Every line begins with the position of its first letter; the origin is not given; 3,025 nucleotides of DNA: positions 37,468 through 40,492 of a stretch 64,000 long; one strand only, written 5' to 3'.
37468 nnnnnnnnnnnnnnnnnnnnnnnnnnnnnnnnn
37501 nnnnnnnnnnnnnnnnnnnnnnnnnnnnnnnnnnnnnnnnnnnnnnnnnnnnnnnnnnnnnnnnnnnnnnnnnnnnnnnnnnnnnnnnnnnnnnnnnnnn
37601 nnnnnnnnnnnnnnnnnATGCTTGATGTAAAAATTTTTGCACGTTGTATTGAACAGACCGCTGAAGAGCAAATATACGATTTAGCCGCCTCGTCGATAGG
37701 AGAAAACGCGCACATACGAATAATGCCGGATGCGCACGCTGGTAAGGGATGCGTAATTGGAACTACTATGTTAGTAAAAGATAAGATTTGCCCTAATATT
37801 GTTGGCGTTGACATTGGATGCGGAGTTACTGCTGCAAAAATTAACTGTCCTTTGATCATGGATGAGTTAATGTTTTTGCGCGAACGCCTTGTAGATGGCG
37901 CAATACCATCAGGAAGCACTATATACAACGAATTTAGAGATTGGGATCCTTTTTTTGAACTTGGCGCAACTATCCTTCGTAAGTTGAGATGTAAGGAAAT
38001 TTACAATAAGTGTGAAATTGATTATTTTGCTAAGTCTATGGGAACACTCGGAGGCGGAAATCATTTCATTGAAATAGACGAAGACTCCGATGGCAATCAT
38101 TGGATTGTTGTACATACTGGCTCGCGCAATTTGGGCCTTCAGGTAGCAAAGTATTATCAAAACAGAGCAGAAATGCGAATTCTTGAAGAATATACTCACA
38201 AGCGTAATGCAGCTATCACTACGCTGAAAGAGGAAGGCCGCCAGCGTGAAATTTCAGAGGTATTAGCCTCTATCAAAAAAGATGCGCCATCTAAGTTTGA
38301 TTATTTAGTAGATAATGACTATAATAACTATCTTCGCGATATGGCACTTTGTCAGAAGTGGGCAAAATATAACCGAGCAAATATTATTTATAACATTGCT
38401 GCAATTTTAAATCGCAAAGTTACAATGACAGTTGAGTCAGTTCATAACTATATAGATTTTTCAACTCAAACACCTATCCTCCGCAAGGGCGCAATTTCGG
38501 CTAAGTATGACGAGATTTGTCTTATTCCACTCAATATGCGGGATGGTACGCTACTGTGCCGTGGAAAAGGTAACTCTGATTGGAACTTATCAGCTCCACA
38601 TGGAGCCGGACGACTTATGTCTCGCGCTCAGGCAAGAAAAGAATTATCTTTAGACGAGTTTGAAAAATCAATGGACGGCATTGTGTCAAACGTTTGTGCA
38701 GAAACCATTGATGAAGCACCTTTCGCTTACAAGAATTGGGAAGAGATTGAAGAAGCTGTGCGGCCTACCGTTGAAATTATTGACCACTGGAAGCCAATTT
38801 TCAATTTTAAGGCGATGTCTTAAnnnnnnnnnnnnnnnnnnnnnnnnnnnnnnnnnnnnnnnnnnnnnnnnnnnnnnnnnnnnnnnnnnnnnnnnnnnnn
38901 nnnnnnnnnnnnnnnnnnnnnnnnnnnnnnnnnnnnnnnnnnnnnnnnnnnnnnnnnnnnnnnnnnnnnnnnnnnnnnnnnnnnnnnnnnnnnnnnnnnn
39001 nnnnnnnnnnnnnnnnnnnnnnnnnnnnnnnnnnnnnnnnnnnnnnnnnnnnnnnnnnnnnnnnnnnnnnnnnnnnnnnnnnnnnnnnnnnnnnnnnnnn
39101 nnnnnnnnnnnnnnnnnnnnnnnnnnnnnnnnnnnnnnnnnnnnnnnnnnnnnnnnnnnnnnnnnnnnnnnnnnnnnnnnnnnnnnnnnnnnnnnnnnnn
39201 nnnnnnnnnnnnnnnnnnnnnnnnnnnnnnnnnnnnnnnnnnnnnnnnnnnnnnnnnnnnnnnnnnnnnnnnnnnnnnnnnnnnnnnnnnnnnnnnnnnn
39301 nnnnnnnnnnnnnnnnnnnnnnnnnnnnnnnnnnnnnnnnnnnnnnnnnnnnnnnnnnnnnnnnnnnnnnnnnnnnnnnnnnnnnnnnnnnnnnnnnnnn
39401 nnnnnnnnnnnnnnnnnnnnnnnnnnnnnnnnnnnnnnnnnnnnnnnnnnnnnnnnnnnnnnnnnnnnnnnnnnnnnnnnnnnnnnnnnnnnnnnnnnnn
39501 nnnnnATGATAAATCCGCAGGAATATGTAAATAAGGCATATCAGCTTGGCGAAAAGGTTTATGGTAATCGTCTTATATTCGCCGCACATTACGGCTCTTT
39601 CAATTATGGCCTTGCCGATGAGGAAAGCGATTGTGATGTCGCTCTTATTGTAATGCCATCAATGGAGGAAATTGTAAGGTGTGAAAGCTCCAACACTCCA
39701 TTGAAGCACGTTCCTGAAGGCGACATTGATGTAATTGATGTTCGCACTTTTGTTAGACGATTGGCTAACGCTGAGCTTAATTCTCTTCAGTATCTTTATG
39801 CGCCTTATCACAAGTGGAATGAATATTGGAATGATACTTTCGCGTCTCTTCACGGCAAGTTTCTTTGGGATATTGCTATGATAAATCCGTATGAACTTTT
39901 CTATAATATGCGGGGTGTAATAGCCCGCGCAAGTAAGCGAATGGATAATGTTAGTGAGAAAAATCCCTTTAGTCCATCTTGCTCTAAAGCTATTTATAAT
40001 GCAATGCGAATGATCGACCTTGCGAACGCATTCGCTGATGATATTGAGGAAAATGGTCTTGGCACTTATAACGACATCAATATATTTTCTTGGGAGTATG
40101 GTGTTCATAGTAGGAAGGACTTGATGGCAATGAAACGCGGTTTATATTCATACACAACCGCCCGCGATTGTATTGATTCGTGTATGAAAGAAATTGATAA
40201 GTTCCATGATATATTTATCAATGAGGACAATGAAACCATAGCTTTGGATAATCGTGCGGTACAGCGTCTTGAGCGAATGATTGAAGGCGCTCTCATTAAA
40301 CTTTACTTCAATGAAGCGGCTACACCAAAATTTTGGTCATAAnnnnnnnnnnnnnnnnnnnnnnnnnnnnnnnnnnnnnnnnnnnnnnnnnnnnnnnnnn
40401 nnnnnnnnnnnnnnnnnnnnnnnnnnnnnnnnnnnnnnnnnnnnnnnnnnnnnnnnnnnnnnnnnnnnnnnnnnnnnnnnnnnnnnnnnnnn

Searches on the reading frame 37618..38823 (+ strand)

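Call 9: search_protein_families(library=pfam, proteins=[window:37618-38823:+])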
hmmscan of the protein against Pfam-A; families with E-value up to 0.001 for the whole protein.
window:37618-38823:+ (401 aa): 1 family
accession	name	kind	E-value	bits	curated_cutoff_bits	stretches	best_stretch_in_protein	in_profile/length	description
PF01139.22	RtcB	-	3.4e-58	198.3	27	1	30-398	12-425/426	tRNA-splicing ligase RtcB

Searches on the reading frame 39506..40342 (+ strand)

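Call 56: search_protein_families(library=pfam, max_evalue=0.01, proteins=[window:39506-40342:+])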
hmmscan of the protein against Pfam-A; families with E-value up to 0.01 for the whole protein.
window:39506-40342:+ (278 aa): 2 families
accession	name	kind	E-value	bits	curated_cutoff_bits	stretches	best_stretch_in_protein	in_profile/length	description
PF10127.15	RlaP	-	5.9e-06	26.6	23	1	16-104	13-103/249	RNA repair pathway DNA polymerase beta family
PF18765.7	Polbeta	-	0.00036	21.1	26.9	1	22-89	12-79/93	Polymerase beta, Nucleotidyltransferase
